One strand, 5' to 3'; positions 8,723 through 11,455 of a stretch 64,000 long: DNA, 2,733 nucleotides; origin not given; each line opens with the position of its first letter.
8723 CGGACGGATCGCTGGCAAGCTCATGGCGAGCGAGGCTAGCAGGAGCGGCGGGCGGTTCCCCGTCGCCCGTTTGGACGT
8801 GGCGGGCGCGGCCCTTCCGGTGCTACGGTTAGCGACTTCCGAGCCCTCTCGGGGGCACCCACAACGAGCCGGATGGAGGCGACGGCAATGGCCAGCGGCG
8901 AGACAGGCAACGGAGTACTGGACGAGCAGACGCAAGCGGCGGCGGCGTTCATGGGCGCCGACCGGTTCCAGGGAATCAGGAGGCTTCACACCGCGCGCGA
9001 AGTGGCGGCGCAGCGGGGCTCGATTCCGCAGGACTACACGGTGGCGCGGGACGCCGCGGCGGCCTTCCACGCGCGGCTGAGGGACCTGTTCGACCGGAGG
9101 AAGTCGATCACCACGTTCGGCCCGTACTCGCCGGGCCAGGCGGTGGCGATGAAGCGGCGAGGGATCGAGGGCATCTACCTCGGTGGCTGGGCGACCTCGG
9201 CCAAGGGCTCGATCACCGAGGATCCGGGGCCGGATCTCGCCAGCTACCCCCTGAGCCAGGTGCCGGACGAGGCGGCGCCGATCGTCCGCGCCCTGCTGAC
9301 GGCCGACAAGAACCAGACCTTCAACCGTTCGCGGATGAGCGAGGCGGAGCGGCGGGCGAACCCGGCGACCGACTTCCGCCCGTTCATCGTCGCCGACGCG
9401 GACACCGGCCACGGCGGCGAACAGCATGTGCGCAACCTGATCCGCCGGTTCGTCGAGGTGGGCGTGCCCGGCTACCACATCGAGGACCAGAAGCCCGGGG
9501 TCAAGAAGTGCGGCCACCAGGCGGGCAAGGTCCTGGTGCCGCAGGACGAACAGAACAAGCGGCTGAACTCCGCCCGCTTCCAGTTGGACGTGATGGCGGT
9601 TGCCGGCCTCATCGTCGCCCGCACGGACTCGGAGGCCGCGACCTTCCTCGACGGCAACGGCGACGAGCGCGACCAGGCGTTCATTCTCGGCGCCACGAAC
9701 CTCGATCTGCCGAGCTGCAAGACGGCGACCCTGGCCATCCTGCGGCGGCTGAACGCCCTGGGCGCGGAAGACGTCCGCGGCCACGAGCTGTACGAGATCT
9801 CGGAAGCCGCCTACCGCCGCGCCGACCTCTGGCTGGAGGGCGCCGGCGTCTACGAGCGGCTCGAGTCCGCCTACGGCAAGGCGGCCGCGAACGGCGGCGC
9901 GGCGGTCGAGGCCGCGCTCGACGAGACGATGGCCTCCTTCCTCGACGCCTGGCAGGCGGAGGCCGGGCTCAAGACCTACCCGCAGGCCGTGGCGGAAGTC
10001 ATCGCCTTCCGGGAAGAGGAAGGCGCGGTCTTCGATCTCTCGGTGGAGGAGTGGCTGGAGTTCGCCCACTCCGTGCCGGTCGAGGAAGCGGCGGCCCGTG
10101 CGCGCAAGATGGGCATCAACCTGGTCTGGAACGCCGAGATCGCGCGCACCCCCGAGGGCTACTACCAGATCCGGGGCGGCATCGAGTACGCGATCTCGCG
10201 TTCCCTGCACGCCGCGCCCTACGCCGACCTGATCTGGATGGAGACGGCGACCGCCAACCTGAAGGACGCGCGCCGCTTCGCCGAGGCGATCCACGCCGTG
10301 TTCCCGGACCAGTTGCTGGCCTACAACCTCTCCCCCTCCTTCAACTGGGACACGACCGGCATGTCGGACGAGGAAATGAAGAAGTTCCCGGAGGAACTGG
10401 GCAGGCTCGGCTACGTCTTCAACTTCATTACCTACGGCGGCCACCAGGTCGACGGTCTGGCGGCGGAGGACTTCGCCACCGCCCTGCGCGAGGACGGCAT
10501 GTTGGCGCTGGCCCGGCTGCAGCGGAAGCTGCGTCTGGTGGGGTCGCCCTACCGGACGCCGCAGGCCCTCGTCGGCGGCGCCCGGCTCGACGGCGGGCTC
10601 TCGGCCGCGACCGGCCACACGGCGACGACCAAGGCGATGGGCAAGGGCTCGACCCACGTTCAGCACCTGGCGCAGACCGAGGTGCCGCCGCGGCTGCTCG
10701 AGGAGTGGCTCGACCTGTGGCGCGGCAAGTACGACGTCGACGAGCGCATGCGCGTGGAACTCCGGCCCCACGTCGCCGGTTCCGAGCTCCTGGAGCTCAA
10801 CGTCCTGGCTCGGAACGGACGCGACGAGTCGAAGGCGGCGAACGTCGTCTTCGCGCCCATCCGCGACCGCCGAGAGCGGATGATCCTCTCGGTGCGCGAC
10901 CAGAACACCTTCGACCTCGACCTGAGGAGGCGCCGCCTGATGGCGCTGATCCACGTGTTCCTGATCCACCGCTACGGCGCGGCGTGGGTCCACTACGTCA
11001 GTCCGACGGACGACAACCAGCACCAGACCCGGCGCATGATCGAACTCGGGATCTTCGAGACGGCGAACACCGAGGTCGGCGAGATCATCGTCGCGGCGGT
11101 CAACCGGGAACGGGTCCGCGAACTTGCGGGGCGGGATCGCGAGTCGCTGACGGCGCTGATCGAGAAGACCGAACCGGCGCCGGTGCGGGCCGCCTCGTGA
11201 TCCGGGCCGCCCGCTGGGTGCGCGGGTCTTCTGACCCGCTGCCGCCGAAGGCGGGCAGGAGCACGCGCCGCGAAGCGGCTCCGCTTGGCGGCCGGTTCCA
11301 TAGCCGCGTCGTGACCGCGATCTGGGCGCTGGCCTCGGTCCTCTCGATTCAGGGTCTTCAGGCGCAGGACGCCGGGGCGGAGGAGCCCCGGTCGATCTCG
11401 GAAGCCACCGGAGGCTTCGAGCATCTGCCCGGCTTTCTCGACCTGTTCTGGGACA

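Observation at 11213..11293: Family of intergenic triple-hairpin repeat elements (at least 6 copies in 64 kb)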

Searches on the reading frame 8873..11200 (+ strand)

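Call 43: search_protein_families(library=pfam, proteins=[window:8873-11200:+], max_evalue=0.001)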
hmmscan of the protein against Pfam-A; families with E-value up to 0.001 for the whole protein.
window:8873-11200:+ (775 aa): 2 families
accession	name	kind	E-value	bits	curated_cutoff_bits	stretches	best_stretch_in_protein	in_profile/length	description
PF00463.27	ICL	-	7.6e-122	407.9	26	2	28-329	10-302/526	Isocitrate lyase family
PF13714.12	PEP_mutase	-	1.2e-09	38.5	31.5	1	153-254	55-148/240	Phosphoenolpyruvate phosphomutase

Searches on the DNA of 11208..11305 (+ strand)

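Call 45: build_rna_model(alignment_id=A1, structure=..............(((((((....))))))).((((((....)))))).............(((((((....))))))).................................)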
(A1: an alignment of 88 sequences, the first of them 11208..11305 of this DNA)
Model R1 built from alignment A1 (88 sequences, 113 columns); structure: as given.
model positions 98; base pairs 20; branch points 2; effective number of sequences 2.85; information 0.59 bits per position. Calibrated on 0.2 Mb of random sequence (short: E-values are rough).
structure used (alignment columns):
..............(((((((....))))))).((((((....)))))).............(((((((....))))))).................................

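Call 47: search_with_rna_model(model_id=R1, source=window, filters=off, max_evalue=10)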
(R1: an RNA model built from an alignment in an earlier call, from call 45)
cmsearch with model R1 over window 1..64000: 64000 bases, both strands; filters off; matches with E-value up to 10: 117.
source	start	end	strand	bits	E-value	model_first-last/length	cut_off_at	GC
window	39477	39574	-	87.9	7.3e-21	1-98/98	no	0.77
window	1719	1816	-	87.1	1.2e-20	1-98/98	no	0.7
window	11208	11301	+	74.3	2.2e-17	1-98/98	no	0.77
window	21450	21549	+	69.4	3.9e-16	1-98/98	no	0.76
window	37254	37348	+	67.5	1.2e-15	1-98/98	no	0.73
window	60458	60553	+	52.8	6.6e-12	1-98/98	no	0.78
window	34284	34374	+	42.3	3.1e-09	1-98/98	no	0.74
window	54864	54966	-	23.6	0.00018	1-98/98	no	0.76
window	62521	62554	-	19.1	0.0025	15-48/98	no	0.79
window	41629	41719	+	16.5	0.012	1-98/98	no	0.75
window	51832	51921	-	12.3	0.14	1-98/98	no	0.77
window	24887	24980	+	12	0.16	1-98/98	no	0.7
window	26305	26374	+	12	0.17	1-98/98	no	0.77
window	41198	41289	+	11.6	0.21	1-98/98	no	0.75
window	1583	1668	-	11.2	0.27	1-98/98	no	0.7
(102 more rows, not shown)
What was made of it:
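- Checked: A degenerate eighth copy at 54864-54966(-) scores 23.6 bits, and everything else scores 19 bits or less (call 47).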

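Call 48: search_with_rna_model(model_id=R1, sources=[window, L001, L002, L003, L004, L005, L006, L009, L010, L011, L013, L014, L015, L016, L019, L020, L021, L024, L027, L029, L032, L033, L034, L035, L038, L039, L042, L044, L045, L046, L047, L048, L051, L052, L055, L056, L057, L058, L060, L061, L062, L063, L065, L066, L069, L071, L072, L075, L076, L077, L078, L080, L082, L083, L087, L088, L089, L090, L091, L092, L093, L094, L096, L097, L102, L103, L104, L106, L107, L109, L111], max_evalue=0.00001, make_alignment=true)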
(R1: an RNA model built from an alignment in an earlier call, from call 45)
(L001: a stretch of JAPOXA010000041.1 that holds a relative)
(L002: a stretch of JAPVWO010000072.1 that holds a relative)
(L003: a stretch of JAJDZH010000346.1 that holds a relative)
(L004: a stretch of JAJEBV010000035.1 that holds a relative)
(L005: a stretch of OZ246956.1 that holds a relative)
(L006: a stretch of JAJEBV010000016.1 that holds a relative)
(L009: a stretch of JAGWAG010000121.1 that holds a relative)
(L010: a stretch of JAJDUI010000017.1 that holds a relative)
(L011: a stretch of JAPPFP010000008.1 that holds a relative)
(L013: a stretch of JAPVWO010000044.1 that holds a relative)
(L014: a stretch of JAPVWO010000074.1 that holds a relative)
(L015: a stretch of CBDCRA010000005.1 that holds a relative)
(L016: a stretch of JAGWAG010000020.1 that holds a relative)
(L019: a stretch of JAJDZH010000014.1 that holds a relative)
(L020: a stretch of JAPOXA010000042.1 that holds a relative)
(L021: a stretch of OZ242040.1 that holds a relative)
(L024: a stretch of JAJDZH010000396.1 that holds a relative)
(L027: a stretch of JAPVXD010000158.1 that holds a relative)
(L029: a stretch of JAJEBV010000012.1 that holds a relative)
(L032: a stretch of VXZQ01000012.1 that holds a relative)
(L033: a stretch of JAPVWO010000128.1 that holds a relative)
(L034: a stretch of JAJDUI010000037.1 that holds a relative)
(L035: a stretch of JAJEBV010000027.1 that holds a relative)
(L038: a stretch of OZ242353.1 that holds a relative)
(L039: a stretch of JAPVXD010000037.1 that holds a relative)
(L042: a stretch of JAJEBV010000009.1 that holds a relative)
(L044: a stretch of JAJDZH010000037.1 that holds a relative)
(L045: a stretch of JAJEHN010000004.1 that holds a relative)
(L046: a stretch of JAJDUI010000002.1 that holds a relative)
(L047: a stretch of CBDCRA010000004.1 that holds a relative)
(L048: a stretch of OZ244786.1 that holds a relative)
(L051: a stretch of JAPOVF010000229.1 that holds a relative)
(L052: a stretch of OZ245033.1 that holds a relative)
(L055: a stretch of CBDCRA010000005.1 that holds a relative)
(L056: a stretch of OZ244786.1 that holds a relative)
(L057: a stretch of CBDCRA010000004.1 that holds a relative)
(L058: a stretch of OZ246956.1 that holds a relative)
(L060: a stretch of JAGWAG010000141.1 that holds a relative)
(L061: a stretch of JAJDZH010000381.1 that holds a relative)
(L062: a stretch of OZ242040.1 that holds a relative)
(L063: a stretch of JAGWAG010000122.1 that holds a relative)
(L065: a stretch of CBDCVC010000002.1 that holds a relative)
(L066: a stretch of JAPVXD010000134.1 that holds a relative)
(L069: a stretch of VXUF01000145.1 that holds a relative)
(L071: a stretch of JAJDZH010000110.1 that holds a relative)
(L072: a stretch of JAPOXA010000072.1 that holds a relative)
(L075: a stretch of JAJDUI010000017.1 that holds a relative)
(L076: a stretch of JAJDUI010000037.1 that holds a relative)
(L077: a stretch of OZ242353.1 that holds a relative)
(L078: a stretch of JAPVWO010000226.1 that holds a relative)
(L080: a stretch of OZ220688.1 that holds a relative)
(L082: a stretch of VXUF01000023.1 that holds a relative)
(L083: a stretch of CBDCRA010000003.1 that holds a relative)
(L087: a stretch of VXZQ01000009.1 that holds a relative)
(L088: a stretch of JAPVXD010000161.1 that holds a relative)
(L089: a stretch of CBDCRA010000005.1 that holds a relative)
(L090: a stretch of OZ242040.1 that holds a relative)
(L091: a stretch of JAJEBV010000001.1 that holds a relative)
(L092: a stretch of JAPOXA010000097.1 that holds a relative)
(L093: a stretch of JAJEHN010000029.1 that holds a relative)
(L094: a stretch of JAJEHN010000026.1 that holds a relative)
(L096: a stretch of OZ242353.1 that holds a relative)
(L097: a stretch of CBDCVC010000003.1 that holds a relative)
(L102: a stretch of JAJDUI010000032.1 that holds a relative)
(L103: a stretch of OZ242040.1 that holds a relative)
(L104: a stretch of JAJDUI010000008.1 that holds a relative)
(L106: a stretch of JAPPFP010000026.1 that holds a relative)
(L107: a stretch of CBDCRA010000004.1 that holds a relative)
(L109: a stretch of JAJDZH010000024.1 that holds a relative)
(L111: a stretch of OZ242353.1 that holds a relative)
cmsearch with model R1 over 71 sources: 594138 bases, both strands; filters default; matches with E-value up to 0.00001: 151.
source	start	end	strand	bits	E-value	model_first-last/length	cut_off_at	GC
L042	690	788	+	95.3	8.4e-22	1-98/98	no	0.73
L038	4325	4422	-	94.3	1.6e-21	1-98/98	no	0.65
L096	5590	5688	+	94.2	1.6e-21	1-98/98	no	0.71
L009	3877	3974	-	93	3.4e-21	1-98/98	no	0.71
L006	484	582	-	92.8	3.8e-21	1-98/98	no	0.75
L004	7266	7364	-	91.2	9.8e-21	1-98/98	no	0.7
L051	7634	7731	+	91.1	1e-20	1-98/98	no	0.73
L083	2502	2600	-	91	1.1e-20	1-98/98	no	0.7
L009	733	830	-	90.9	1.1e-20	1-98/98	no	0.74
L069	6515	6613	+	90.3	1.6e-20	1-98/98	no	0.76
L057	3738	3836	-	89.8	2.1e-20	1-98/98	no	0.77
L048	2317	2415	-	89.6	2.5e-20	1-98/98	no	0.77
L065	7004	7099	+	89.2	3.1e-20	1-98/98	no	0.74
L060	71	168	-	89.1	3.2e-20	1-98/98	no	0.74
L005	6979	7076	+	89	3.5e-20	1-98/98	no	0.73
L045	6594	6690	-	89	3.6e-20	1-98/98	no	0.74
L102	3953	4050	+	88.7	4.2e-20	1-98/98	no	0.71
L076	3418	3516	-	88.6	4.4e-20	1-98/98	no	0.7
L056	7290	7387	+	86.9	1.2e-19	1-98/98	no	0.77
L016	7475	7573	-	86.8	1.3e-19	1-98/98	no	0.76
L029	351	449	+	85.6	2.5e-19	1-98/98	no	0.74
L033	3193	3290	+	85.5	2.8e-19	1-98/98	no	0.76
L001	2145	2240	+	85.4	2.9e-19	1-98/98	no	0.79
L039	7887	7984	+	85.3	3.1e-19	1-98/98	no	0.77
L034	7093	7191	-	84.9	3.8e-19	1-98/98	no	0.77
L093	1110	1208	+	84.9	3.8e-19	1-98/98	no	0.74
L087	4810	4908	-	84.9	3.9e-19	1-98/98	no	0.73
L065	6745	6840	+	84.7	4.3e-19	1-98/98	no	0.77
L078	5050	5147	+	84.4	5.2e-19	1-98/98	no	0.78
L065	6484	6581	+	84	6.5e-19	1-98/98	no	0.74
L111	6822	6920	+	83.1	1.1e-18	1-98/98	no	0.78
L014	5154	5252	-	83.1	1.1e-18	1-98/98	no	0.7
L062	4519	4616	-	82.6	1.5e-18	1-98/98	no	0.74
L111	1990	2088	-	82.3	1.8e-18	1-98/98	no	0.8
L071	6753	6850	+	82.3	1.8e-18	1-98/98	no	0.77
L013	1425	1524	-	81.8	2.4e-18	1-98/98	no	0.73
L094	2612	2709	+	81.7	2.6e-18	1-98/98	no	0.72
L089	2970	3068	+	81.4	3.1e-18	1-98/98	no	0.75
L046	4848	4941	-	81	3.9e-18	1-98/98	no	0.72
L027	4831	4929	-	80.7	4.6e-18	1-98/98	no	0.79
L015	3788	3881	+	80.6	4.8e-18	1-98/98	no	0.72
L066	1143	1239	-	80.3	5.7e-18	1-98/98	no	0.76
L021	6997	7094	-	79.8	7.7e-18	1-98/98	no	0.8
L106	6651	6749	+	79.4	9.9e-18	1-98/98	no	0.76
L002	6508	6606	-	79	1.2e-17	1-98/98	no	0.78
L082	4195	4293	+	78.9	1.3e-17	1-98/98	no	0.77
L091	4768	4862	-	78.9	1.4e-17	1-98/98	no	0.68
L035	4869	4963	-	78.5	1.7e-17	1-98/98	no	0.69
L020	2456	2554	+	78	2.3e-17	1-98/98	no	0.81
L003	3055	3152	+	77.9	2.3e-17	1-98/98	no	0.72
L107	1216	1311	-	77.6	2.8e-17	1-98/98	no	0.75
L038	1197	1291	-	77.4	3.2e-17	1-98/98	no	0.74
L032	1427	1525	-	77.2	3.5e-17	1-98/98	no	0.8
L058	2427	2525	-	77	4.1e-17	1-98/98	no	0.83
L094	7682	7781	-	76.8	4.4e-17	1-98/98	no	0.74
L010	3845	3938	-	76.7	4.8e-17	1-98/98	no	0.76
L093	4012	4110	-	76.6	5.2e-17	1-98/98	no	0.72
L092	1240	1338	-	76.4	5.6e-17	1-98/98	no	0.73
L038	7543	7641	+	76.3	6.2e-17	1-98/98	no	0.71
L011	4913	5010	+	76.1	6.7e-17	1-98/98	no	0.77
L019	1912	2005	-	75.7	8.4e-17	1-98/98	no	0.73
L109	4291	4383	+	75.5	9.9e-17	1-98/98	no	0.72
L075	4254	4353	+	75.1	1.3e-16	1-98/98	no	0.71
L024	5491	5588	-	74.7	1.6e-16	1-98/98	no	0.8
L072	5019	5113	+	74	2.4e-16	1-98/98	no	0.71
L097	4983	5077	-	73.8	2.6e-16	1-98/98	no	0.76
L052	6923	7022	+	73.8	2.7e-16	1-98/98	no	0.7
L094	5644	5742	-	73.2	3.8e-16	1-98/98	no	0.72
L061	2706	2804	-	73.1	4e-16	1-98/98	no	0.81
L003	5996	6094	+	73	4.1e-16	1-98/98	no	0.74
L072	4155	4252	+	72.6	5.2e-16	1-98/98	no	0.8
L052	6781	6879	+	72.4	6.2e-16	1-98/98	no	0.68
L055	2134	2231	+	71.7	9e-16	1-98/98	no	0.77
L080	7256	7352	-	71.6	9.6e-16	1-98/98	no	0.8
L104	2936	3029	-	71.5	1e-15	1-98/98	no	0.76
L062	7462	7555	+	71.4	1.1e-15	1-98/98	no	0.77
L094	1265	1360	-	71.1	1.3e-15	1-98/98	no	0.7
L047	5566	5661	+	70.5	1.9e-15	1-98/98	no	0.73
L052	1288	1386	+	70.2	2.2e-15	1-98/98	no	0.71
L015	4904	5002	-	70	2.5e-15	1-98/98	no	0.76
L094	6956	7051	-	69.7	3e-15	1-98/98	no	0.71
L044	1922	2017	-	69.5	3.3e-15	1-98/98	no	0.76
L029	4690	4771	-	69.5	3.4e-15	1-98/98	no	0.67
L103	1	55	-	65.4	3.7e-14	1-55/98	3'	0.76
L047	3476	3579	-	64.6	6e-14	1-98/98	no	0.69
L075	4293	4391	-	63.9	8.7e-14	1-98/98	no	0.76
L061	5587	5683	-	62.8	1.7e-13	1-98/98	no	0.77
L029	4533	4627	-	61.1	4.5e-13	1-98/98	no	0.73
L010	5959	6051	-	60.1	8.1e-13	1-98/98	no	0.8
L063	837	915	-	57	5.2e-12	1-98/98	no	0.7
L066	1244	1314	-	56.8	5.6e-12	1-98/98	no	0.76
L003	1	75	-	56.1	8.9e-12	1-75/98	3'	0.71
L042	1614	1709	-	54.7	2e-11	1-98/98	no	0.73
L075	7002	7098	-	52.9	5.8e-11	1-98/98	no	0.7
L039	7250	7335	+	50.8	1.9e-10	1-98/98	no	0.72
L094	5767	5850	+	49.4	4.4e-10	1-98/98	no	0.71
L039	7788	7873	-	49.1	5.2e-10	1-98/98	no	0.74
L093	3957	4072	+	49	5.6e-10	1-98/98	no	0.73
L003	3092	3205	-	48.8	6.5e-10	1-98/98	no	0.73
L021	5240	5344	-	48.7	6.7e-10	1-98/98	no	0.81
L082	4064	4149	-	48.6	7.1e-10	1-98/98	no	0.76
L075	7192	7306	+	48.1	9.8e-10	1-98/98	no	0.72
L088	1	41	-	48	9.9e-10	1-41/98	3'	0.83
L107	1321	1434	+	47.8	1.2e-09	1-98/98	no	0.73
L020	6933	7030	+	46.9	1.9e-09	1-98/98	no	0.78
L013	4964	5052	-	46.4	2.5e-09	1-98/98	no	0.73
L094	3676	3788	+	46.1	3.1e-09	1-98/98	no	0.74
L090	3352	3444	-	45.9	3.4e-09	1-98/98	no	0.74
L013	1346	1457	+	45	5.8e-09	1-98/98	no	0.71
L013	4362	4450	-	44.9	6.3e-09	1-98/98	no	0.69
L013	6940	7028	-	44.9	6.4e-09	1-98/98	no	0.72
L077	5885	5980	+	43.7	1.3e-08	1-98/98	no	0.7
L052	1342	1439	-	42.6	2.4e-08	1-98/98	no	0.72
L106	6717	6829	-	42.5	2.5e-08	1-98/98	no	0.72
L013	7042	7154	+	42.5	2.6e-08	1-98/98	no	0.7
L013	4282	4394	+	42.4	2.8e-08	1-98/98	no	0.72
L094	7627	7742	+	42.2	3e-08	1-98/98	no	0.77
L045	3938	4020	-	42.1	3.2e-08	1-98/98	no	0.72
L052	6602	6690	-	41.2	5.6e-08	1-98/98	no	0.67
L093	1190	1302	-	41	6.3e-08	1-98/98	no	0.73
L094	7074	7164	+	40.4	8.8e-08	1-98/98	no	0.64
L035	3675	3759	-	40.3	9.4e-08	1-98/98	no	0.69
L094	2649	2762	-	39.9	1.2e-07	1-98/98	no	0.75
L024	1782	1863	+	38.9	2.1e-07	1-98/98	no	0.74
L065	6521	6653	-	38.8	2.3e-07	1-98/98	no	0.68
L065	6780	6912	-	38.7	2.4e-07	1-98/98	no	0.71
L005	3660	3760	+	38.6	2.5e-07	1-98/98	no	0.72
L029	4800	4917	+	37.2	5.8e-07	1-98/98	no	0.74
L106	7894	7996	+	37.1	6.2e-07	1-98/98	no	0.74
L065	6313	6392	-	36.4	9.2e-07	1-98/98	no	0.68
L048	6701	6803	-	35.8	1.3e-06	1-98/98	no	0.67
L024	1861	1957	-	35.6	1.4e-06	1-98/98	no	0.73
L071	2435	2516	-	34.8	2.4e-06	1-98/98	no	0.78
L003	6035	6149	-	34.1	3.6e-06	1-98/98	no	0.77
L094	2370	2487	+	33.8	4.3e-06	1-98/98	no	0.67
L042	1559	1673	+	33.6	4.7e-06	1-98/98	no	0.77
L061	1288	1391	+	33.4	5.3e-06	1-98/98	no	0.75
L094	3728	3847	-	33.3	5.5e-06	1-98/98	no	0.71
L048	7567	7648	-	33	6.7e-06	1-98/98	no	0.76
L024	2638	2729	+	33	6.9e-06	1-98/98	no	0.78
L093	2203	2303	-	32.9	7.2e-06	1-98/98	no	0.74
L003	4071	4186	-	32.6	8.5e-06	1-98/98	no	0.72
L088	5947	6057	+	32.4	9.6e-06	1-98/98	no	0.71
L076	1847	1926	+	32.4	1e-05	1-98/98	no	0.75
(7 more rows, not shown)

Alignment A2: 150 matches aligned to the model, 199 columns, each read 5' to 3' on its own strand. Consensus structure (alignment columns), stored with it:
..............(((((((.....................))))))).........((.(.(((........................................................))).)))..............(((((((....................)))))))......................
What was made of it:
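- On REP (repetitive extragenic palindrome), generic sense: 151 hits in 594 kb of selected loci (call 48).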

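Call 56: search_with_rna_model(model_id=R1, sources=[L114, L115, L116, L117, L118, L119, L120, L121, L122, L123], max_evalue=0.001)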
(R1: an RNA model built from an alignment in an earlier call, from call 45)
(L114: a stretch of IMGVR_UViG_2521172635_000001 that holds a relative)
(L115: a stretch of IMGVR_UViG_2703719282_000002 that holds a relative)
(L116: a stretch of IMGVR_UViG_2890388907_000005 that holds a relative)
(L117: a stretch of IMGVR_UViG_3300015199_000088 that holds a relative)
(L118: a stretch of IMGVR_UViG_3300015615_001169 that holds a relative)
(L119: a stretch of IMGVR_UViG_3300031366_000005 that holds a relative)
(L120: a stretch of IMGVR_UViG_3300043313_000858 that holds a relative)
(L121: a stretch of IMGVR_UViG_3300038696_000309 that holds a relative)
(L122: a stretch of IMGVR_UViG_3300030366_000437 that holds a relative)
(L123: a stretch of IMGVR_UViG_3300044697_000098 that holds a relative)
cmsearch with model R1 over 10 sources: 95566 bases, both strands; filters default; matches with E-value up to 0.001: 0.
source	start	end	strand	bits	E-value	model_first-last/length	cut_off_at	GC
